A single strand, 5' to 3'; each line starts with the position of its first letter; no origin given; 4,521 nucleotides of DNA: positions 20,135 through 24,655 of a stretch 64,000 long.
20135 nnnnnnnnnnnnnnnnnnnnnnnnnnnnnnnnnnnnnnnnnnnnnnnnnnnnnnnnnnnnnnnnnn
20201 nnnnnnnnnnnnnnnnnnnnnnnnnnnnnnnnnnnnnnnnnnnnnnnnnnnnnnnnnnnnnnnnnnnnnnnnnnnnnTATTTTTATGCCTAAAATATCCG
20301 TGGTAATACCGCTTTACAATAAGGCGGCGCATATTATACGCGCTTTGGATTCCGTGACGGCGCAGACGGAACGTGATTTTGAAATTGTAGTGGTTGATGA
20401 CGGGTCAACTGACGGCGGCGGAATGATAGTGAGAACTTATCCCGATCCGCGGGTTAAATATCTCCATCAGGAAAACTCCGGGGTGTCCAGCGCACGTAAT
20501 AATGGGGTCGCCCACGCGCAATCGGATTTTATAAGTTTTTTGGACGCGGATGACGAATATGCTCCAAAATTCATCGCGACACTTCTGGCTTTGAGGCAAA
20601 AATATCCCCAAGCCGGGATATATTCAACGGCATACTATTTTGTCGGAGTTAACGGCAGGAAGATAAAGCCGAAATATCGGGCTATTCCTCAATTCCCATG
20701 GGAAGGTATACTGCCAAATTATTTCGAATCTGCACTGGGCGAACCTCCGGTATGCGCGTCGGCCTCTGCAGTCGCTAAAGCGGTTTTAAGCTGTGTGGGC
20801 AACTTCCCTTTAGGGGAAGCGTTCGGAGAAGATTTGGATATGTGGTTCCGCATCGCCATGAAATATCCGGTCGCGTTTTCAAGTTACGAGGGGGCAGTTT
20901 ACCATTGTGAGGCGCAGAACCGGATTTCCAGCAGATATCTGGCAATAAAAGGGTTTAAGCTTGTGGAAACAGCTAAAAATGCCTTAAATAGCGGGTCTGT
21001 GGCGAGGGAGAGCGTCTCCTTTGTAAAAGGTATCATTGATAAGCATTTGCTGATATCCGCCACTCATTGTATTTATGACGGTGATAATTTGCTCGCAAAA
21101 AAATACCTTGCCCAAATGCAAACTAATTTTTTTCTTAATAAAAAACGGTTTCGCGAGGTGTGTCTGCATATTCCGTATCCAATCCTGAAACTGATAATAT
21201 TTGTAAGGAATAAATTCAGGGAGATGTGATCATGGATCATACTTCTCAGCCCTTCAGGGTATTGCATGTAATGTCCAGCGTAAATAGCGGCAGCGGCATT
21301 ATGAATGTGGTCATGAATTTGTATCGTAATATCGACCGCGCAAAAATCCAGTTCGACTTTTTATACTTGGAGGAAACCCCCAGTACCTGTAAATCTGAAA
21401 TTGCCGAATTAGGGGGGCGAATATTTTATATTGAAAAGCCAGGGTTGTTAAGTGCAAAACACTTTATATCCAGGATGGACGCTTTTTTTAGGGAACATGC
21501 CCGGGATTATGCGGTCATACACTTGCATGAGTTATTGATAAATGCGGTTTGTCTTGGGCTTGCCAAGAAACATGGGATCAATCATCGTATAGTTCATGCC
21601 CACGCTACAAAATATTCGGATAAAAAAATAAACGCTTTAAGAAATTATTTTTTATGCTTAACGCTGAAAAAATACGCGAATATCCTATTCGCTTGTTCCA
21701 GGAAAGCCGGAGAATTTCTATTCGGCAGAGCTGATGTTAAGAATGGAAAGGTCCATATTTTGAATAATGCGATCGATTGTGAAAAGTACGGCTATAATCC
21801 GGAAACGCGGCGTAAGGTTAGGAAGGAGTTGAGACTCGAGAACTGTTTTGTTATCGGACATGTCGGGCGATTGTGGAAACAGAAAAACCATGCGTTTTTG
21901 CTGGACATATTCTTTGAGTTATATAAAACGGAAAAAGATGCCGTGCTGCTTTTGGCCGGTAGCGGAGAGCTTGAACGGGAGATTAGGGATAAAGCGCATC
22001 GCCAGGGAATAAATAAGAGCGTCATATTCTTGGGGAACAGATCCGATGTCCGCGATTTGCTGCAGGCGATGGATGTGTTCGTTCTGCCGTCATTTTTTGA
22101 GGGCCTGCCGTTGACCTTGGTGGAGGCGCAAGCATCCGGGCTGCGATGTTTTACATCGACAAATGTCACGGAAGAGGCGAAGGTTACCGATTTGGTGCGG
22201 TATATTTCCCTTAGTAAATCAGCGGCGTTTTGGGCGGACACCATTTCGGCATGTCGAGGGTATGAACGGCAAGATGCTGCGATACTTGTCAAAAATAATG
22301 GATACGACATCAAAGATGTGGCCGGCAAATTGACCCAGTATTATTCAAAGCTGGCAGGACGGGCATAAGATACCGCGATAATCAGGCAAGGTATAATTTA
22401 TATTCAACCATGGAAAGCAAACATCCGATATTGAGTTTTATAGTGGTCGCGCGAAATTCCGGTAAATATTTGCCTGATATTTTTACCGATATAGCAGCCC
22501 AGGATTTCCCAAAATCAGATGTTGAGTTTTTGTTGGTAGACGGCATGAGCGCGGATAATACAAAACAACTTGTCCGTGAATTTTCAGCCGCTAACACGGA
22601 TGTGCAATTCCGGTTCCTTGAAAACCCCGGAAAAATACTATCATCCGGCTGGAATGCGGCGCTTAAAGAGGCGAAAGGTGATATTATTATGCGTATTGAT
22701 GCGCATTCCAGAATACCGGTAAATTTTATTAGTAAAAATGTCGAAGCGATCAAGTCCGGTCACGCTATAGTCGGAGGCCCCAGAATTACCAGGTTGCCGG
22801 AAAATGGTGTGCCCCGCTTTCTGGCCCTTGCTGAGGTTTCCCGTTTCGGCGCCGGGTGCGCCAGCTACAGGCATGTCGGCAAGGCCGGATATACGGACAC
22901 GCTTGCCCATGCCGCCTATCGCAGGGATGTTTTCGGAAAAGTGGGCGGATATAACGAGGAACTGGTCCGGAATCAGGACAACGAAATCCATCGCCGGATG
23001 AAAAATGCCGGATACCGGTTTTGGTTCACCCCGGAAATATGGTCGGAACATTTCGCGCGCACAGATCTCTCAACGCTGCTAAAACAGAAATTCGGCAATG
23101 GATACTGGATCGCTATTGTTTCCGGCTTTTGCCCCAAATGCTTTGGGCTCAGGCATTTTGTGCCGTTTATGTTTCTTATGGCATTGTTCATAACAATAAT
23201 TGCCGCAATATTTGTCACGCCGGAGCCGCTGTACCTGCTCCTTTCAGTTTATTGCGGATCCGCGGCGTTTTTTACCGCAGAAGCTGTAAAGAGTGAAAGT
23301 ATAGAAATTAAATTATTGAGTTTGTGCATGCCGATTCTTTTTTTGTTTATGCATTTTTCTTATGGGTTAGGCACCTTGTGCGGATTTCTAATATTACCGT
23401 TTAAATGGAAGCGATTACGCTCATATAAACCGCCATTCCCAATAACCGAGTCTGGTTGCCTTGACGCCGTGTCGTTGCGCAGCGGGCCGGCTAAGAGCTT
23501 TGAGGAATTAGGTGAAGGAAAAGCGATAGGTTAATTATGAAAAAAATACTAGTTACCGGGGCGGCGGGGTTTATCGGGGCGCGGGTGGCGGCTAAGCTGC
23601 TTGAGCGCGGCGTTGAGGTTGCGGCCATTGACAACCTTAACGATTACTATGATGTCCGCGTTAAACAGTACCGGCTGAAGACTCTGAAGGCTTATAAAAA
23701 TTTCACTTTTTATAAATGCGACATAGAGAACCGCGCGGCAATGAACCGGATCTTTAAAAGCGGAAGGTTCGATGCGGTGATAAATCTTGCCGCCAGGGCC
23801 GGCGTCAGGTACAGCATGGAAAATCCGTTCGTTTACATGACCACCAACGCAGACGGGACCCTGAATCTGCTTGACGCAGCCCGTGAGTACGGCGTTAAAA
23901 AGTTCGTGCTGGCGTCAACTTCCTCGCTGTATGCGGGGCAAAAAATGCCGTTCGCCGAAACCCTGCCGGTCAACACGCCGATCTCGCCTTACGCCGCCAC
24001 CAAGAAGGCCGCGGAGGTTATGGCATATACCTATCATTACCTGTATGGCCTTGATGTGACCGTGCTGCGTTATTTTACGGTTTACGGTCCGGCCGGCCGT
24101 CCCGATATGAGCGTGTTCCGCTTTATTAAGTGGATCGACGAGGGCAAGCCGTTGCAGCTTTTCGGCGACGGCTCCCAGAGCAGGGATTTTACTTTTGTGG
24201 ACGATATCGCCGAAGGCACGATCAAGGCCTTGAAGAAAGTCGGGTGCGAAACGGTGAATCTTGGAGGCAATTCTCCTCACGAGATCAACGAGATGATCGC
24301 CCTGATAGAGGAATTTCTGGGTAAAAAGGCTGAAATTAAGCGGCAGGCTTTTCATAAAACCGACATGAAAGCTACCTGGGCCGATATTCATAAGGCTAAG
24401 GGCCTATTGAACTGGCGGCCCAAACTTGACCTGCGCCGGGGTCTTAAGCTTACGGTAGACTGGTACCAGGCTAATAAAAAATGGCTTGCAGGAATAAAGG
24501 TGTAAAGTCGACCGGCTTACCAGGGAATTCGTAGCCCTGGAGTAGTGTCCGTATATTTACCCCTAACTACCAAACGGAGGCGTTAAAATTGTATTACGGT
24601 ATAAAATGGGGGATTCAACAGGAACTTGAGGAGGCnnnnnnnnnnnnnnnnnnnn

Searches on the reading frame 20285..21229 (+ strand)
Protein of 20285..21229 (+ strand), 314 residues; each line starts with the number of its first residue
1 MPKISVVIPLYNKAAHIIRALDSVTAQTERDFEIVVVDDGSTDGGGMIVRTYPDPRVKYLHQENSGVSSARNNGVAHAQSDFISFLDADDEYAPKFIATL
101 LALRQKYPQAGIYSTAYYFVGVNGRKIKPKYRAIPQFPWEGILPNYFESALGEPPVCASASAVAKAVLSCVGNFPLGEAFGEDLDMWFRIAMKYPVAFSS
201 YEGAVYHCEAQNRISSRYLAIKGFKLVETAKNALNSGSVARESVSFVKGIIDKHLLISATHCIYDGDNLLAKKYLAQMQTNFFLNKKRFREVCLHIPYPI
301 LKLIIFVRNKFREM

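Call 87: search_protein_families(library=pfam, proteins=[window:20285-21229:+], max_evalue=0.00001)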
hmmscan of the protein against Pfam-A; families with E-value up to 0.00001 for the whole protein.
window:20285-21229:+ (314 aa): 3 families
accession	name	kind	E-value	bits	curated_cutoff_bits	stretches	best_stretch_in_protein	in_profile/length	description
PF00535.33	Glycos_transf_2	-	3.4e-34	118.6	23.3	1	5-130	1-129/168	Glycosyl transferase family 2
PF13641.12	Glyco_tranf_2_3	-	4.3e-12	47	27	1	2-192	1-196/230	Glycosyltransferase like family 2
PF10111.15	Glyco_tranf_2_2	-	5.1e-12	46.3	27.3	1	5-113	1-120/276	Glycosyltransferase like family 2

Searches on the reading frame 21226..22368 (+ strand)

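Call 87: search_protein_families(library=pfam, proteins=[window:21226-22368:+], max_evalue=0.00001)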
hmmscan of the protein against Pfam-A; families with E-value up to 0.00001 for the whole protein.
window:21226-22368:+ (380 aa): 4 families
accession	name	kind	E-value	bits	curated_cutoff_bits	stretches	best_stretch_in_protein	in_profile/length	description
PF13692.12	Glyco_trans_1_4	-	3.1e-24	86.3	27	1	209-313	3-108/142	Glycosyl transferases group 1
PF00534.26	Glycos_transf_1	-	2.6e-22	79.6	26.4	1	197-312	4-123/172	Glycosyl transferases group 1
PF13439.12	Glyco_transf_4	-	1.2e-10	42.1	28.5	1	24-187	3-170/170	Glycosyltransferase Family 4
PF13579.12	Glyco_trans_4_4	-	5.8e-06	27.2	29.7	0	24-181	2-157/158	Glycosyl transferase 4-like domain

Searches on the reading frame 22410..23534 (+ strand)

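Call 87: search_protein_families(library=pfam, proteins=[window:22410-23534:+], max_evalue=0.00001)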
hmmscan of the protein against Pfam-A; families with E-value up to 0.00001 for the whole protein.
window:22410-23534:+ (374 aa): 3 families
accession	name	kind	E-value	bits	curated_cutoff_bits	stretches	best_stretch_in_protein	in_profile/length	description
PF00535.33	Glycos_transf_2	-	4.2e-20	72.8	23.3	1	9-137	1-127/168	Glycosyl transferase family 2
PF13641.12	Glyco_tranf_2_3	-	2.5e-13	51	27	1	6-228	2-225/230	Glycosyltransferase like family 2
PF13632.12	Glyco_trans_2_3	-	1.1e-06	29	27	1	92-278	1-185/198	Glycosyl transferase family group 2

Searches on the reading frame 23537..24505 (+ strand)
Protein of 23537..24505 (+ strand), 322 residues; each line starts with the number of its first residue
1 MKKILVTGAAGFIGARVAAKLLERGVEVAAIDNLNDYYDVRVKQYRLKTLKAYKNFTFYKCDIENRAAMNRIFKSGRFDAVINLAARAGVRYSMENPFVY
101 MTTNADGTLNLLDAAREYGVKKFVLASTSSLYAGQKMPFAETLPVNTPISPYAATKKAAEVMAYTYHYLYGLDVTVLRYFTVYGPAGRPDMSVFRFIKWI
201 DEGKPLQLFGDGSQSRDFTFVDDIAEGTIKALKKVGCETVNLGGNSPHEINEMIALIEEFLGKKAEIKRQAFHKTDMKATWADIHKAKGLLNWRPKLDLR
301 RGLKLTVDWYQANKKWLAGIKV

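Call 87: search_protein_families(library=pfam, proteins=[window:23537-24505:+], max_evalue=0.00001)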
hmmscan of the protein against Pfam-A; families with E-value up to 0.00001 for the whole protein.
window:23537-24505:+ (322 aa): 9 families
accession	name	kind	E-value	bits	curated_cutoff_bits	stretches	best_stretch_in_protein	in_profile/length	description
PF01370.27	Epimerase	-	4e-63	213.5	20.9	1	4-243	1-240/240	NAD dependent epimerase/dehydratase family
PF16363.11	GDP_Man_Dehyd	-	2.7e-62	211.6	27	1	5-304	1-330/332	GDP-mannose 4,6 dehydratase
PF01073.25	3Beta_HSD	-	1e-19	71.1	22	1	5-235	1-232/280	3-beta hydroxysteroid dehydrogenase/isomerase family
PF04321.23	RmlD_sub_bind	-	1.9e-19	70.3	27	1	3-237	2-202/287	RmlD substrate binding domain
PF02719.21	Polysacc_synt_2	-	2.9e-17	63.2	20.2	1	4-240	1-225/293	Polysaccharide biosynthesis protein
PF13460.12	NAD_binding_10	-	2.9e-11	44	27.2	1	8-179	1-143/184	NAD(P)H-binding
PF07993.18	NAD_binding_4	-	3.8e-10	39.8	20.1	1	6-184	1-209/258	Male sterility protein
PF05368.20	NmrA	-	4.4e-08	33.5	27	1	2-128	3-107/298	NmrA-like family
PF00106.31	adh_short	-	1.8e-07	31.3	26.6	1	2-162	1-159/195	short chain dehydrogenase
